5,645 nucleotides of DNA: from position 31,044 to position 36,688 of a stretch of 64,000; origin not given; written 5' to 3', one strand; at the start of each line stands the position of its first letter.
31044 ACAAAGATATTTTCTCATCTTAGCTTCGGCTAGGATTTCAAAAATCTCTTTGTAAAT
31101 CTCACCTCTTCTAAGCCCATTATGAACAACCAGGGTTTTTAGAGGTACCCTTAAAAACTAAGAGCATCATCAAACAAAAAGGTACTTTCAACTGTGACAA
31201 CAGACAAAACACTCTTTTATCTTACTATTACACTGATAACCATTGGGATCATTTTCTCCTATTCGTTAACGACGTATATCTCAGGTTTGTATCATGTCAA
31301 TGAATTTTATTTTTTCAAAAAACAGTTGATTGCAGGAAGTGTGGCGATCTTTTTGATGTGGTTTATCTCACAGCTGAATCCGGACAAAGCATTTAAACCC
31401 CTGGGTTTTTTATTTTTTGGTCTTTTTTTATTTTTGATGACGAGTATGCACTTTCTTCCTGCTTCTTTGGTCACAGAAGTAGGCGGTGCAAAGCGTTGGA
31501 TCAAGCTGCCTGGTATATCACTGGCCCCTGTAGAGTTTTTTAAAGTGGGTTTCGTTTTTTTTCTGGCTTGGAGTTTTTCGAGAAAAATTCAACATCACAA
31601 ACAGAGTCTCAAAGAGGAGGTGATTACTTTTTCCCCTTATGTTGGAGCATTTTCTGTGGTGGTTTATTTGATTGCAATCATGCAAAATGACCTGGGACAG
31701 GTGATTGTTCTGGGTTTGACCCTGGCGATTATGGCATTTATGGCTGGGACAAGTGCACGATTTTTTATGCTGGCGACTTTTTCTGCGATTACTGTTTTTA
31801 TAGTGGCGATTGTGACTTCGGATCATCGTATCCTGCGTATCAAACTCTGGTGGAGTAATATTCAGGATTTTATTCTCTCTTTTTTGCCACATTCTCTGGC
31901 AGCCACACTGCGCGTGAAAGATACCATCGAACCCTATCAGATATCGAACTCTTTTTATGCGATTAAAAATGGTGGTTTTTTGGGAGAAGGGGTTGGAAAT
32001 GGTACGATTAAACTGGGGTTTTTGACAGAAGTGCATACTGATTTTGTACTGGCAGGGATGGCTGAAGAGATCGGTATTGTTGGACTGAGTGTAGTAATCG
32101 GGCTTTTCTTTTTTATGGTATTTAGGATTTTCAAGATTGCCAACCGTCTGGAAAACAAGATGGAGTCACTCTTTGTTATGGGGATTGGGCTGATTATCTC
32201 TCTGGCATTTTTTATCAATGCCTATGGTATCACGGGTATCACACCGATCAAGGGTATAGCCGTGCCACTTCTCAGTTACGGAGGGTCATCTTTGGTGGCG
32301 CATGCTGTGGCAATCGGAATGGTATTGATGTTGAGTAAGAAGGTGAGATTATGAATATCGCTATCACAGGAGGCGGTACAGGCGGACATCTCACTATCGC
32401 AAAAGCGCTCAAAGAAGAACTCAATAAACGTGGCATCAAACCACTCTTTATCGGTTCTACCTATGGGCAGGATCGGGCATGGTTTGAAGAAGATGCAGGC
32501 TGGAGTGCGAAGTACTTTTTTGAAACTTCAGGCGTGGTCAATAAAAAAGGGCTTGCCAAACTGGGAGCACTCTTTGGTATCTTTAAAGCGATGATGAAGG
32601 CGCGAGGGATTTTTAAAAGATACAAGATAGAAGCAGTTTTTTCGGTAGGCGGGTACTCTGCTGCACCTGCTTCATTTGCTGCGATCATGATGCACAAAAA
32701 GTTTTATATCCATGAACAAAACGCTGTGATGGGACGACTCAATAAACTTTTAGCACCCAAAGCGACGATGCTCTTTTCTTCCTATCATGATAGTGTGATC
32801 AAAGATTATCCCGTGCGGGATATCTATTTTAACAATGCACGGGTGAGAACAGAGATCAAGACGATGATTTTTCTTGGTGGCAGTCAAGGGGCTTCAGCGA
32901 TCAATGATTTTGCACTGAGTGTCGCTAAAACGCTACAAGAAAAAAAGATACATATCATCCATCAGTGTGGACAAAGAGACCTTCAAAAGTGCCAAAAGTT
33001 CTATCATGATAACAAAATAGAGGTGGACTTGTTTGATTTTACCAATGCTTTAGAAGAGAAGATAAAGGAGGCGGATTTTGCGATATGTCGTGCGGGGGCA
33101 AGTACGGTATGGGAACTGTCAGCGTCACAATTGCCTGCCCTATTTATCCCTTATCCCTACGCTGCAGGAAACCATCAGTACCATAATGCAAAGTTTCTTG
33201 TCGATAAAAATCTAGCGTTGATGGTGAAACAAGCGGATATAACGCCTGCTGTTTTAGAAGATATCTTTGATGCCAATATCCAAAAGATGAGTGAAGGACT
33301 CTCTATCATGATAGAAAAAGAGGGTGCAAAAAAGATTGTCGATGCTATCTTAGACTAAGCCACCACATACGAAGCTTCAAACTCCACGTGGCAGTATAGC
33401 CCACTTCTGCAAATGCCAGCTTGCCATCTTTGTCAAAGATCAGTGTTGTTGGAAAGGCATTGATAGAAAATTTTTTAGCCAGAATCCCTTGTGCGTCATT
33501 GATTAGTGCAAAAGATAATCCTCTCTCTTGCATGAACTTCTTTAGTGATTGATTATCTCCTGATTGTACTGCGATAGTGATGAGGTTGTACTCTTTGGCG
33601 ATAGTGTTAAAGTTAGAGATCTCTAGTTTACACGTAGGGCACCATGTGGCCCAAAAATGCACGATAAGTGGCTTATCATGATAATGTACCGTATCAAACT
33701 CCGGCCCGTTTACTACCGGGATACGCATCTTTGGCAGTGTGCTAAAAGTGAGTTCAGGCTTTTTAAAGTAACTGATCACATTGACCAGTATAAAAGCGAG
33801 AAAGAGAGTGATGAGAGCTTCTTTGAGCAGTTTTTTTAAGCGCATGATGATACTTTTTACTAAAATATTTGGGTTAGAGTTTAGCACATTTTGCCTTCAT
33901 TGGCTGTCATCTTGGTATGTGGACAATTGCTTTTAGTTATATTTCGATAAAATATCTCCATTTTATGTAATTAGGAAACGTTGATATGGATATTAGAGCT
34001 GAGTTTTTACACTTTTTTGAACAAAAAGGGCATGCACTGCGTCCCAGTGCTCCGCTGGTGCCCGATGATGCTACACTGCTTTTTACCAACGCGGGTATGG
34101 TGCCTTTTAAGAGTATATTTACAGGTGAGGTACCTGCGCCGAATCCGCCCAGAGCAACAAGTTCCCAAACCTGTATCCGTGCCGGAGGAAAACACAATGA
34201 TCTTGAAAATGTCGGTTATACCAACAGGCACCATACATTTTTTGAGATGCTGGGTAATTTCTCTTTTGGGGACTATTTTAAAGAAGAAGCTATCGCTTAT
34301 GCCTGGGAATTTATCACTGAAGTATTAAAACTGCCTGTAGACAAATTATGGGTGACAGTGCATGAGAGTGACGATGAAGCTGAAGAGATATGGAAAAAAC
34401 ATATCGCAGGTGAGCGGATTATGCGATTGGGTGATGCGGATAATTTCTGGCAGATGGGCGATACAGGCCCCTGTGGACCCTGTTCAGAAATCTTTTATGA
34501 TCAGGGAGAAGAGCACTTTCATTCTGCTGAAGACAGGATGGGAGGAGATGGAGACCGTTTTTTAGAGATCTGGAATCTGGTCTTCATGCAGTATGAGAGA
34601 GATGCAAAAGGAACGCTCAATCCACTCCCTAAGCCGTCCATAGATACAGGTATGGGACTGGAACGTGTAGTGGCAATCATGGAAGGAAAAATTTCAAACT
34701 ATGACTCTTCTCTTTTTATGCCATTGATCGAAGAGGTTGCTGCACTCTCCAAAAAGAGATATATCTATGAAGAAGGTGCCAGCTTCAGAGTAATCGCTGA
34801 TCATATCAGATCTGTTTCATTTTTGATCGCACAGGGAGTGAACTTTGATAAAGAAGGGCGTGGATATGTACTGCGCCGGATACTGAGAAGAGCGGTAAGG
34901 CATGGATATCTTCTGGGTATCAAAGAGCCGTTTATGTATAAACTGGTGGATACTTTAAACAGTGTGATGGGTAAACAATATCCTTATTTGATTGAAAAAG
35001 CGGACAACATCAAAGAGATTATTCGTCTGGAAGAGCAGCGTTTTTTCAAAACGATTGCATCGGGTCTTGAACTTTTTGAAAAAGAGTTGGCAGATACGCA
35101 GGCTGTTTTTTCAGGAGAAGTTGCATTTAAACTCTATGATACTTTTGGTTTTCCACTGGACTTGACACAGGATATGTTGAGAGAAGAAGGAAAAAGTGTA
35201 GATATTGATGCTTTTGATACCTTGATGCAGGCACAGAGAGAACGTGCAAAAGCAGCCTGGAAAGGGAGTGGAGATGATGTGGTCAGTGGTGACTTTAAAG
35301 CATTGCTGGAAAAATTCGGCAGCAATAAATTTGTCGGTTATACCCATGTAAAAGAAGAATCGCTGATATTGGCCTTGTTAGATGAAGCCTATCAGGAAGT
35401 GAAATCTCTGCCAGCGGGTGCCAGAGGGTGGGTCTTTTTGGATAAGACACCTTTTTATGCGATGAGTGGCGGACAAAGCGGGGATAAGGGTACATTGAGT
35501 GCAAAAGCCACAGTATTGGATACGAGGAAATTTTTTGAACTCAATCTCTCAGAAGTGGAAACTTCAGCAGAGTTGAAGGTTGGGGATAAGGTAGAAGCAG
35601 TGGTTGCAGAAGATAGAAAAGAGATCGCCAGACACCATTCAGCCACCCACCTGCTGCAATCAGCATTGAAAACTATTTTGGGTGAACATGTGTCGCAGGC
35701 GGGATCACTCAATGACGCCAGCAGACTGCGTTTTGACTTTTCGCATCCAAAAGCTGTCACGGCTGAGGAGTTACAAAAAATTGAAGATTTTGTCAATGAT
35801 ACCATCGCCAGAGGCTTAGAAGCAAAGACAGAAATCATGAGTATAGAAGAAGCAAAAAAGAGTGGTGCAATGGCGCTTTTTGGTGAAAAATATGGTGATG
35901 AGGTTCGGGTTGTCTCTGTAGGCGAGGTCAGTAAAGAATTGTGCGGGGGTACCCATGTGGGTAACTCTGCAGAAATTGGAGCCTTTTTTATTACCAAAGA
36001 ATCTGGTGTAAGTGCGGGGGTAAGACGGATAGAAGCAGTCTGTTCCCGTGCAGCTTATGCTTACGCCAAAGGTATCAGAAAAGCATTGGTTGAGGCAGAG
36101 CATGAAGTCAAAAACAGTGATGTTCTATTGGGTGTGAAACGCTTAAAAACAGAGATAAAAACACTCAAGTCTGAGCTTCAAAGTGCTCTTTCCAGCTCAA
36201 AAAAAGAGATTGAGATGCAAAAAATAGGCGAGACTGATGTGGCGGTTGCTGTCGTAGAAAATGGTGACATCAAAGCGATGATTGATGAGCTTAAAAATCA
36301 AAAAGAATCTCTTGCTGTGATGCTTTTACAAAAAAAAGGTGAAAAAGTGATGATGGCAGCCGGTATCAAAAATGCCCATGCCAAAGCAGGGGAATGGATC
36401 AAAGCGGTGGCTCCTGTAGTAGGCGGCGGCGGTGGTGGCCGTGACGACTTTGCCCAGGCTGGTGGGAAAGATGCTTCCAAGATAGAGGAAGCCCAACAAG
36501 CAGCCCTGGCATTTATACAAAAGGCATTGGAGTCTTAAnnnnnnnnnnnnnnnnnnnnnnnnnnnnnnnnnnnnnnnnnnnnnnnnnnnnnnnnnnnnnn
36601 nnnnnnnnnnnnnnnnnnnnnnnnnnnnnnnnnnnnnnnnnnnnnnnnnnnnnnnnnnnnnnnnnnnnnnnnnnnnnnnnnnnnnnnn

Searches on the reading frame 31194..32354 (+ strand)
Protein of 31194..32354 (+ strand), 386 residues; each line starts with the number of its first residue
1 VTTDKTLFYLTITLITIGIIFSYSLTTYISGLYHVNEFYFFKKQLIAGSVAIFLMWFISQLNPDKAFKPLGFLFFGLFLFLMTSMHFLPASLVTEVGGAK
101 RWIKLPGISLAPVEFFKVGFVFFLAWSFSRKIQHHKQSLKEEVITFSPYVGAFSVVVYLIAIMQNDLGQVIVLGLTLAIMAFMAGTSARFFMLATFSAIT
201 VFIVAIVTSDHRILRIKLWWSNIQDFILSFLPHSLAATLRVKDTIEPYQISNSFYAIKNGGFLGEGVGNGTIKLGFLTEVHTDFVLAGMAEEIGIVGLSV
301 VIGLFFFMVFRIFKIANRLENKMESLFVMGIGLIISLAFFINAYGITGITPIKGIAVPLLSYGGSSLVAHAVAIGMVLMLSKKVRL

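Call 11: search_protein_families(library=pfam, proteins=[window:31194-32354:+])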
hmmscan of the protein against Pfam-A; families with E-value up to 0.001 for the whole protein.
window:31194-32354:+ (386 aa): 1 family
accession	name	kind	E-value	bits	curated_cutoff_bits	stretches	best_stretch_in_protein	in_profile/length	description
PF01098.24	FTSW_RODA_SPOVE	-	3.6e-83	279.9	26.4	1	7-384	4-354/356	Cell cycle protein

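Call 12: find_encoding_contigs(protein=window:31194-32354:+, flank=3000, max_places=10)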
Protein window:31194-32354:+ (386 aa): 1 contig read that carries it; 1 place shown.
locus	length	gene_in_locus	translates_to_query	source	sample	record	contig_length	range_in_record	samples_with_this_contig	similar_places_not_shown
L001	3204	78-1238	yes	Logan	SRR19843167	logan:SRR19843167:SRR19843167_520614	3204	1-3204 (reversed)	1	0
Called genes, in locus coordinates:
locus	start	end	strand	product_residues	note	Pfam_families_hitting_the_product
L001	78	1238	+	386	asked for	PF01098:FTSW_RODA_SPOVE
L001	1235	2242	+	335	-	PF03033:Glyco_transf_28, PF04101:Glyco_tran_28_C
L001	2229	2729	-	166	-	PF00578:AhpC-TSA, PF08534:Redoxin, PF00085:Thioredoxin, PF13098:Thioredoxin_2, PF13905:Thioredoxin_8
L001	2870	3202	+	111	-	?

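Call 14: find_related_loci(query=window:31194-32354:+, collection=genome_contigs, flank=4000)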
Query window:31194-32354:+ (386 aa) in genome_contigs; peptide patterns used: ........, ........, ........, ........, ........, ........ (x = any residue, [..] = any of these).
185 stretches matched a pattern; 6 encode a relative of the query (tblastn E <= 1e-3); 6 distinct loci.
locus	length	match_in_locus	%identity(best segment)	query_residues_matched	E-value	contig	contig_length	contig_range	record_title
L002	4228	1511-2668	84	1-386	0e+0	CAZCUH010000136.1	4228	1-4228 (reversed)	MAG TPA_asm: uncultured Sulfurospirillum sp. isolate SRP163575_co1_171 genome assembly, contig: NODE_45498_length_4228_c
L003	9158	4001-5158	77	1-386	0e+0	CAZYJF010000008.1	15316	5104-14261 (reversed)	MAG TPA_asm: uncultured Sulfurospirillum sp. isolate SRP144503_co1_99 genome assembly, contig: NODE_188_length_15316_cov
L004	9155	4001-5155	79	1-385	0e+0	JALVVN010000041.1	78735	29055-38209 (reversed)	MAG: Campylobacterales bacterium isolate M10_metabat1_scaf2bin.028 M10_NODE_89_length_78735_cov_71.901168, whole genome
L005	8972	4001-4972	29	36-385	1e-28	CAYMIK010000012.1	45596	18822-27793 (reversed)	MAG TPA_asm: uncultured Candidatus Saccharibacteria bacterium isolate SRP286056_co2_576 genome assembly, contig: NODE_91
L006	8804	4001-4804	25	95-385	1e-11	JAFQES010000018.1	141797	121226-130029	MAG: Bacilli bacterium isolate RGIG1752 Goat_Cecum-3__c432750, whole genome shotgun sequence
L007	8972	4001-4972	26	39-385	2e-25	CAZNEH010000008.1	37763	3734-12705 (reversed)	MAG TPA_asm: uncultured Gammaproteobacteria bacterium isolate SRP167671_co2_232 genome assembly, contig: NODE_1384_lengt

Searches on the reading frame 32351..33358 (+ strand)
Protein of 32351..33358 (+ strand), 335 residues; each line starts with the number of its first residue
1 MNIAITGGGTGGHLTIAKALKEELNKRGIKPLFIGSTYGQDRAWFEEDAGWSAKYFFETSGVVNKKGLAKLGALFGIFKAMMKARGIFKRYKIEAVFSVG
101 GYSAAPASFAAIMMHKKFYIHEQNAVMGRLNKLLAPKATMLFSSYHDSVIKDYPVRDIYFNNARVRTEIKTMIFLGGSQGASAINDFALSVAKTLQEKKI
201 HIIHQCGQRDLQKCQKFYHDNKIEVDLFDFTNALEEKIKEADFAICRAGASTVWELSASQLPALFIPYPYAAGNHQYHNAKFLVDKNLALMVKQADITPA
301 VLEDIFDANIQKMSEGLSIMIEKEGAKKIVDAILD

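Call 11: search_protein_families(library=pfam, proteins=[window:32351-33358:+])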
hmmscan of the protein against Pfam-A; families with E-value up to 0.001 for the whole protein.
window:32351-33358:+ (335 aa): 2 families
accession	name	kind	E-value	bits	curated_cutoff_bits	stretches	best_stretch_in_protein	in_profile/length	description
PF04101.22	Glyco_tran_28_C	-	9e-42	143.4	22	1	173-314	3-145/166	Glycosyltransferase family 28 C-terminal domain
PF03033.26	Glyco_transf_28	-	1.1e-27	97.2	26.2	1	3-140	1-136/139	Glycosyltransferase family 28 N-terminal domain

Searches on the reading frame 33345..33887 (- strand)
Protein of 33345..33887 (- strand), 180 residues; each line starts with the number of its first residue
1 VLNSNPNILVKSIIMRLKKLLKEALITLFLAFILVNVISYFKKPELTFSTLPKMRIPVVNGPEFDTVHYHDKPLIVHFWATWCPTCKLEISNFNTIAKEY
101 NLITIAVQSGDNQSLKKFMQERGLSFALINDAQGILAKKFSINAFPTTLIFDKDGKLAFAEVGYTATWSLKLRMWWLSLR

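Call 11: search_protein_families(library=pfam, proteins=[window:33345-33887:-])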
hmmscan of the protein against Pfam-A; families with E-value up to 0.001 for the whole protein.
window:33345-33887:- (180 aa): 5 families
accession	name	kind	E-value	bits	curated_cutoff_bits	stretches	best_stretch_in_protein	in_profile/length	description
PF00578.27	AhpC-TSA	-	1.2e-16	61.2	26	1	52-158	6-122/124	AhpC/TSA family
PF08534.16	Redoxin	-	7.6e-16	58.7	26.6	1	52-164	7-135/148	Redoxin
PF00085.26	Thioredoxin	-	2.3e-10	40.8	23.5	1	60-151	6-79/103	Thioredoxin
PF13905.12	Thioredoxin_8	-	1.2e-09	38.8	27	1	72-156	2-93/94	Thioredoxin-like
PF13098.12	Thioredoxin_2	-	4.7e-08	33.8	27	1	70-165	4-95/104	Thioredoxin-like domain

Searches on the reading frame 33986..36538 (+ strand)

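Call 11: search_protein_families(library=pfam, proteins=[window:33986-36538:+])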
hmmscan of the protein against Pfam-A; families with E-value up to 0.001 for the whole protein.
window:33986-36538:+ (850 aa): 3 families
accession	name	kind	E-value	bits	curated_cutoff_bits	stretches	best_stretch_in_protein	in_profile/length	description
PF01411.24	tRNA-synt_2c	-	2.6e-209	696.8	30.3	1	2-543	1-551/552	tRNA synthetases class II (A)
PF07973.19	tRNA_SAD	-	2.7e-17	62.9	24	1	640-683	1-44/44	Threonyl and Alanyl tRNA synthetase second additional domain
PF02272.25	DHHA1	-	1.7e-14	54.6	25.9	1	752-845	4-101/102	DHHA1 domain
